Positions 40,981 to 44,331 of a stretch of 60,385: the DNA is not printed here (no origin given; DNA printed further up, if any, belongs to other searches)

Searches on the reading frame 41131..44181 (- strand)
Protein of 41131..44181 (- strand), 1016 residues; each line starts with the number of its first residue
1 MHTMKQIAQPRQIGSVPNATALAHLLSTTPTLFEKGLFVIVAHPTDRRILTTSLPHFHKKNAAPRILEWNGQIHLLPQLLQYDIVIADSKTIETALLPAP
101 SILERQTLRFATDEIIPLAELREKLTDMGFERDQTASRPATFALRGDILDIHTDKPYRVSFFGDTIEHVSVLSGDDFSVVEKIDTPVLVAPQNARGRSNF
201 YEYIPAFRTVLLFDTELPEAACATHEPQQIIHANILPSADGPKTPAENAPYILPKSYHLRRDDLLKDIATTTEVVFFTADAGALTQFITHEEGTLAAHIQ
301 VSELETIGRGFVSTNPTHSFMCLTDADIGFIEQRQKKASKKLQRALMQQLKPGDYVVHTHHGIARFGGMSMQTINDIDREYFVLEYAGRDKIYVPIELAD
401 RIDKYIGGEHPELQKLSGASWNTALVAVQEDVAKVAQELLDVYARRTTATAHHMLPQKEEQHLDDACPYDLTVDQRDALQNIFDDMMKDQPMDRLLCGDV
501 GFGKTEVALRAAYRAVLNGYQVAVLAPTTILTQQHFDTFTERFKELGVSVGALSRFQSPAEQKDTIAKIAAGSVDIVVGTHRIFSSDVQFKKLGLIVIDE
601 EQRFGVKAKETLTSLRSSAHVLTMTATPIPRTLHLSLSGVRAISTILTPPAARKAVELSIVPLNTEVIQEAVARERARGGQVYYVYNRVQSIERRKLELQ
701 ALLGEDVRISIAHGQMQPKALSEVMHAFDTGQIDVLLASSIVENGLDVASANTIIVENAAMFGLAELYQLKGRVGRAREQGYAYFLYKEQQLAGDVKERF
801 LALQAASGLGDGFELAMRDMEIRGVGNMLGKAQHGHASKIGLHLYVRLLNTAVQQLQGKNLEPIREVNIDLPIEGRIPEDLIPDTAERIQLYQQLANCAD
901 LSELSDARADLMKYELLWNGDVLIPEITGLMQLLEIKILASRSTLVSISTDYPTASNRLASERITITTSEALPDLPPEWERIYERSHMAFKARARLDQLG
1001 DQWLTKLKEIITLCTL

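Call 95: search_protein_families(library=pfam, proteins=[window:41131-44181:-], max_evalue=0.00001)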
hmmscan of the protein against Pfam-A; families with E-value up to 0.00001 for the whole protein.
window:41131-44181:- (1016 aa): 6 families
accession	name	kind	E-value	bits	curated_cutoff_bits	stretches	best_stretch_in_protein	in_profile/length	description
PF00270.35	DEAD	-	7e-25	88.1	26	1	475-632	4-163/167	DEAD/DEAH box helicase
PF00271.37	Helicase_C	-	1.5e-19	70.7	23.5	1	668-777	6-109/110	Helicase conserved C-terminal domain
PF02559.22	CarD_TRCF_RID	-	3.8e-19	69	23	1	350-406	1-57/57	CarD-like/TRCF RID domain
PF17757.6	UvrB_inter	-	1.4e-13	51.1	22.9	1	109-187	2-84/91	UvrB interaction domain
PF04851.21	ResIII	-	8.6e-11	42.5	22.5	1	473-628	6-162/164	Type III restriction enzyme, res subunit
PF03461.20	TRCF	-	1.7e-07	32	25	1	871-950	1-75/95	TRCF domain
